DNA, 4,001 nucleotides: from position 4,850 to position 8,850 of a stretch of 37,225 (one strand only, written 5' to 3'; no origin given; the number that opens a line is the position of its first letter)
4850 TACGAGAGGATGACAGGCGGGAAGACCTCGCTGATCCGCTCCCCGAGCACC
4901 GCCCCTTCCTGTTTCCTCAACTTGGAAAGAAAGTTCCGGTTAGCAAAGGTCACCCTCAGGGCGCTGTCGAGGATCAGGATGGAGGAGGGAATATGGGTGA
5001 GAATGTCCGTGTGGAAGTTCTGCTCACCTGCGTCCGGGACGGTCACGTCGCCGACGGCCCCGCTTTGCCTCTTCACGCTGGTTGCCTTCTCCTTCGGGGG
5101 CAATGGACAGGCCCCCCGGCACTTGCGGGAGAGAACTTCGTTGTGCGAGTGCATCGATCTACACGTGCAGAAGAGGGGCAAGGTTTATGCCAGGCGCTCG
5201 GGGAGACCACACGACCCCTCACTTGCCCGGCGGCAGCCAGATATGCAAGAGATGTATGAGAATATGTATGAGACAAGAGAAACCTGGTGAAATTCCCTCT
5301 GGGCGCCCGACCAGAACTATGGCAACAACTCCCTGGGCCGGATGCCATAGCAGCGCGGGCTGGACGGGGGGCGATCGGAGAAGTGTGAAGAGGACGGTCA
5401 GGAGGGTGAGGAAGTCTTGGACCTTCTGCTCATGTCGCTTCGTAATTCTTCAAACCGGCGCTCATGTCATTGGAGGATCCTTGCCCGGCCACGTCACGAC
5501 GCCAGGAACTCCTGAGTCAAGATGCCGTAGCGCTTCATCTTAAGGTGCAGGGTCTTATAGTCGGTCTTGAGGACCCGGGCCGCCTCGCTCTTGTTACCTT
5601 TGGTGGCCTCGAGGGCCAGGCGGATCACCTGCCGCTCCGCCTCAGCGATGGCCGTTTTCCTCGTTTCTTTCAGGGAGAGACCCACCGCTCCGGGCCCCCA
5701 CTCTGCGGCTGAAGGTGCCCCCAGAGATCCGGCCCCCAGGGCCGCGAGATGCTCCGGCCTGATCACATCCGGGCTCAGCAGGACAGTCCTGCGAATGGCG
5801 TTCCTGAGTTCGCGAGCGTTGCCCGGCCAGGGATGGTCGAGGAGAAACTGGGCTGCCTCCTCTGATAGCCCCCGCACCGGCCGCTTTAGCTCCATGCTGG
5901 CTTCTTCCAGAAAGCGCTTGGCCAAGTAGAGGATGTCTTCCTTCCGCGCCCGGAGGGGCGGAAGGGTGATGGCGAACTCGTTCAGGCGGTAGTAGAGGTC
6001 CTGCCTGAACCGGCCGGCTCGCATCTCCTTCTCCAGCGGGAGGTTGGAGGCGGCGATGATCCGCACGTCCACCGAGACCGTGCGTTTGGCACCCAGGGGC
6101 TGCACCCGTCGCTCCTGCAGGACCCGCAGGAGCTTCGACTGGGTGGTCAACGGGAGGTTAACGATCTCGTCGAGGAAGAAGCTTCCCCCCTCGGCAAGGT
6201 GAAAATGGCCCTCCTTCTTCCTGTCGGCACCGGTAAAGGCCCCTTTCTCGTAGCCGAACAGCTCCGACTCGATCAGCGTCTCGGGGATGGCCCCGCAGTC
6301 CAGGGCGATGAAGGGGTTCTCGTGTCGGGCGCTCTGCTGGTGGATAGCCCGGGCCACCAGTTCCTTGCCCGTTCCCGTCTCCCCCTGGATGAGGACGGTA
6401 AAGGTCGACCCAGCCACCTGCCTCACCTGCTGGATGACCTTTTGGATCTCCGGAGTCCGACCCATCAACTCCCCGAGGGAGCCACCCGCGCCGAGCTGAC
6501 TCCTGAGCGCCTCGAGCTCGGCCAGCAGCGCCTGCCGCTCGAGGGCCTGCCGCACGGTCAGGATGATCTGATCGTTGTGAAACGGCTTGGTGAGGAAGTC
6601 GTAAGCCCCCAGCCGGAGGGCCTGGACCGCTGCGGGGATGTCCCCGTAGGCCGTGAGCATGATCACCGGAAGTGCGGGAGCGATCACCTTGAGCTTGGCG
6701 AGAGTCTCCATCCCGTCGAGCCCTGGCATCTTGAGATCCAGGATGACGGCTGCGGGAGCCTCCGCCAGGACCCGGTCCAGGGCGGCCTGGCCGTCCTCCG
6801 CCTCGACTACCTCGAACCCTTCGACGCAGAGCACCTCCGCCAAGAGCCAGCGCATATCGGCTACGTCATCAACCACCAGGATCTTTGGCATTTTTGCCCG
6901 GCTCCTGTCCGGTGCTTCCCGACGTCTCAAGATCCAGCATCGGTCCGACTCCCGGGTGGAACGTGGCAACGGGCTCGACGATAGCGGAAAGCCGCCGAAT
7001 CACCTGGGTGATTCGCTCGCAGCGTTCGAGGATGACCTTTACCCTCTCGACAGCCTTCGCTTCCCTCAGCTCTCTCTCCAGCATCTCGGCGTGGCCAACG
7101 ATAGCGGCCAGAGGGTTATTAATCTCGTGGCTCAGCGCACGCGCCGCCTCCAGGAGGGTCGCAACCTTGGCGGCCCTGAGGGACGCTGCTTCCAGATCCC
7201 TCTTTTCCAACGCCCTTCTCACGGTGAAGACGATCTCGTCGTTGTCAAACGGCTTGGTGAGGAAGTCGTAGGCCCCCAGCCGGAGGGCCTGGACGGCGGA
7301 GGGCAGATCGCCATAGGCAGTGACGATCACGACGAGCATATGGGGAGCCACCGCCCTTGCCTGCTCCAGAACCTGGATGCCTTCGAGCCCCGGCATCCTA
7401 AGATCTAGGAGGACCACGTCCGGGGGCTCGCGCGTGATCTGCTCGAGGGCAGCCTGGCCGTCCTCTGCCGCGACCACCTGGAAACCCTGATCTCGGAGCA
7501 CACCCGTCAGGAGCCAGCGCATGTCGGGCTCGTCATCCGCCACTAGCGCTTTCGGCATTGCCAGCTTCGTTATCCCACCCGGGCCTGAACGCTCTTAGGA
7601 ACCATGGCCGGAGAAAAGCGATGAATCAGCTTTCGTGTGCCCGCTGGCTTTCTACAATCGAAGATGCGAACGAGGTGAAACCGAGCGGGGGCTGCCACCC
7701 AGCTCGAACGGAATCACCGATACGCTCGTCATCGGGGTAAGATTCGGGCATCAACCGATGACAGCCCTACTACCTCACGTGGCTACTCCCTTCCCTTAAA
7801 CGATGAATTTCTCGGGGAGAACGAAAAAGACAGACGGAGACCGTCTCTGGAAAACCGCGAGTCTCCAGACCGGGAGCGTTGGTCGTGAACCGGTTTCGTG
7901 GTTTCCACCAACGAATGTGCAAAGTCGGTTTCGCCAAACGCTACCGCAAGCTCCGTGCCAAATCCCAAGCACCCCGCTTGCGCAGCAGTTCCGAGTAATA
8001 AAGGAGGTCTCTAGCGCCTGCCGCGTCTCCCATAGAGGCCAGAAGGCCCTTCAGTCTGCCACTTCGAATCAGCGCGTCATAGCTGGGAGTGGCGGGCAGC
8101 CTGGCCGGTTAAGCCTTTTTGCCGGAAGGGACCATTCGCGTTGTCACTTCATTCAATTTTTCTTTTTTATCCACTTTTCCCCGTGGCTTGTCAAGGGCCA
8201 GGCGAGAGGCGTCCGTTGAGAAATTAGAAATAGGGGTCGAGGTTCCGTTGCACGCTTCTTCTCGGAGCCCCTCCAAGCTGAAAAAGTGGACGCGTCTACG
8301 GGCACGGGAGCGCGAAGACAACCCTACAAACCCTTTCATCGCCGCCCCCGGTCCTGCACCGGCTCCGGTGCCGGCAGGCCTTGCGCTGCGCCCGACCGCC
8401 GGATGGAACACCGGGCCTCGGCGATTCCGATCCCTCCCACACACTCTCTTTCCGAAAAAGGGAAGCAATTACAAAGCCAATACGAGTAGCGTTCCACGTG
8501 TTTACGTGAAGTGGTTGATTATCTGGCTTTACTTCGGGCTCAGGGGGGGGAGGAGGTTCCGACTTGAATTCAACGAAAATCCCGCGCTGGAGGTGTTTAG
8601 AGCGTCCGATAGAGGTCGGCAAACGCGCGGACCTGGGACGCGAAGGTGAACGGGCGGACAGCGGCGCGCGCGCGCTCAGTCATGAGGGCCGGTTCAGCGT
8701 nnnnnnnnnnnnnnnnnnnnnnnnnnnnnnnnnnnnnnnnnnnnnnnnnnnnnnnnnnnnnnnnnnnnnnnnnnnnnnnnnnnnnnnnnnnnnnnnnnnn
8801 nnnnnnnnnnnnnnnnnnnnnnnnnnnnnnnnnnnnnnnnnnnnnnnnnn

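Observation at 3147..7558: Possible four-step phosphorelay ending in a sigma54 activator, wired into a gas-vesicle operon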

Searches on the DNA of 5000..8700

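Call 11: search_rna_families(source=window, start=5000, end=8700, threshold=evalue, max_evalue=1)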
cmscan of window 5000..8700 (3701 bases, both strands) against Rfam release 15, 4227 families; matches with E-value up to 1: 0.
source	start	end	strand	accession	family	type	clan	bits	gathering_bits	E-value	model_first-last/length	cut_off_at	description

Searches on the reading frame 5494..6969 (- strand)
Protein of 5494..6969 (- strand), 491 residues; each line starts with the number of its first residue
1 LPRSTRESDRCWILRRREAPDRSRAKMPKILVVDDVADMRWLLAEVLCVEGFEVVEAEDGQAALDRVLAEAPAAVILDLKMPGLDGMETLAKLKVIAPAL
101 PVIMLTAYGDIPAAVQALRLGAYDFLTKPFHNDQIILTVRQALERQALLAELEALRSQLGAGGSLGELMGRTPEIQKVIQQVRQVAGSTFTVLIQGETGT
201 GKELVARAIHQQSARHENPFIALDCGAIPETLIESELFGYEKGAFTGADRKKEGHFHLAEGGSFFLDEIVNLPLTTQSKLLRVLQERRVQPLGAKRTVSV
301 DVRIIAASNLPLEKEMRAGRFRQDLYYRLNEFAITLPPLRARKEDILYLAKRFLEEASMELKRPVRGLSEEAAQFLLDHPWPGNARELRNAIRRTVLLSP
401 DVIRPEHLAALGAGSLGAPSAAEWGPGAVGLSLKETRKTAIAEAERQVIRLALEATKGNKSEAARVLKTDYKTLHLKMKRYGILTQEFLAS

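Call 4: search_protein_families(library=pfam, proteins=[window:5494-6969:-], max_evalue=0.01)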
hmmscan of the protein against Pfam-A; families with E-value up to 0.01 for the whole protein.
window:5494-6969:- (491 aa): 11 families
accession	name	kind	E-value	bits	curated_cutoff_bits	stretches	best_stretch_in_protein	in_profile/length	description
PF00158.32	Sigma54_activat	-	3e-70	235.7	20.2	1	168-334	1-167/168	Sigma-54 interaction domain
PF00072.30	Response_reg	-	6e-29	100.9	30.2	1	30-139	1-110/111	Response regulator receiver domain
PF14532.12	Sigma54_activ_2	-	1.6e-23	83.9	25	1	169-339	1-138/138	Sigma-54 interaction domain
PF25601.1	AAA_lid_14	-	3.1e-20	72.2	27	1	340-409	1-71/87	AAA+ ATPase lid domain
PF02954.25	HTH_8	-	2.4e-10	40.4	22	1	441-481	2-42/42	Bacterial regulatory protein, Fis family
PF07728.20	AAA_5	-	5.4e-08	33.4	22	1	192-312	2-125/139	AAA domain (dynein-related subfamily)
PF13191.12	AAA_16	-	0.00032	21.7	32.6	1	168-228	2-63/167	AAA ATPase domain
PF07724.20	AAA_2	-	0.00044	20.8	27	1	191-320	5-135/166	AAA domain (Cdc48 subfamily)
PF00004.35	AAA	-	0.0011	19.9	21.2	1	192-326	1-128/131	ATPase family associated with various cellular activities (AAA)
PF07726.17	AAA_3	-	0.002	18.5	27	1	192-315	2-116/131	ATPase family associated with various cellular activities (AAA)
PF01078.27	Mg_chelatase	-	0.0034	17.2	20.3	0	247-309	93-157/207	Magnesium chelatase, subunit ChlI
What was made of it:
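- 5494..6891 (-): A: NtrC-type sigma-54 enhancer-binding protein (REC, AAA+ with GAFTGA, lid, HTH_8), 465 aa. Its start overlaps the end of T by 23 nt. Pfam (call 4).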

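Call 24: search_protein_families(library=ncbifam, proteins=[window:5494-6891:-], max_evalue=0.001)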
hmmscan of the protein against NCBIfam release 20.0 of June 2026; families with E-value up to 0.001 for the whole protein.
window:5494-6891:- (465 aa): 115 families (the best 25 are shown)
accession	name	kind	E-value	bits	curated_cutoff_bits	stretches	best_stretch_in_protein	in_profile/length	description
NF008469.0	PRK11361.1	equivalog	2.8e-125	418.6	714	1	3-457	6-456/461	acetoacetate metabolism transcriptional regulator AtoC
TIGR01818.1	ntrC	equivalog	8.4e-122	407.3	558.6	1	4-453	1-461/463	nitrogen regulation protein NR(I)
TIGR02915.1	PEP_resp_reg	equivalog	1.1e-118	396.9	502.6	1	4-457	1-444/445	PEP-CTERM-box response regulator transcription factor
NF007689.0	PRK10365.1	equivalog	1.5e-112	376.6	760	1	4-454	8-441/441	sigma-54-dependent response regulator transcription factor ZraR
NF051870.1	NAssimRespRegNtrX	equivalog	1.4e-108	363.8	600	1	3-457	3-452/452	nitrogen assimilation response regulator NtrX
NF011695.0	PRK15115.1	equivalog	4e-108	362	763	1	3-443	8-424/445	two-component system response regulator GlrR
NF008176.1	PRK10923.1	equivalog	8.9e-107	357.6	620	1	3-457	5-468/469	nitrogen regulation protein NR(I)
NF041946.1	LuxO_transreg_Vib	equivalog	3.2e-101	339.4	800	1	7-455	2-460/463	quorum-sensing sigma-54 dependent transcriptional regulator LuxO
NF003451.0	PRK05022.1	equivalog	2.2e-100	336.8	476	1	118-457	169-510/512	nitric oxide reductase transcriptional regulator NorR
NF041552.1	TF_PrdR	equivalog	1.4e-97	327.5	795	1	136-456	264-577/577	sigma-54 dependent transcriptional regulator PrdR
NF049963.1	RespRegFlgRCampy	domain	6.7e-94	315.2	750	1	4-374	3-368/429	fla regulon two-component system response regulator FlgR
TIGR01817.1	nifA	equivalog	2.6e-93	313.6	528.85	1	135-394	191-450/534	nif-specific transcriptional activator NifA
NF050807.1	TransRegFlbDCaul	equivalog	7.3e-91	305.3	750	1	23-455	22-438/454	sigma-54-dependent transcriptional regulator FlbD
TIGR02329.1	propionate_PrpR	equivalog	2.7e-88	296.9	499.2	1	113-453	186-525/526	propionate catabolism operon regulatory protein PrpR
NF038308.1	RNA_repair_RtcR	equivalog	3.6e-88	296.7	650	1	88-447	126-503/530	RNA repair transcriptional activator RtcR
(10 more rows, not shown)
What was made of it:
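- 5494..6891 (-): NCBIfam gives 418 bits to AtoC and 407 bits to NtrC, both below the equivalog cut-offs (call 24).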
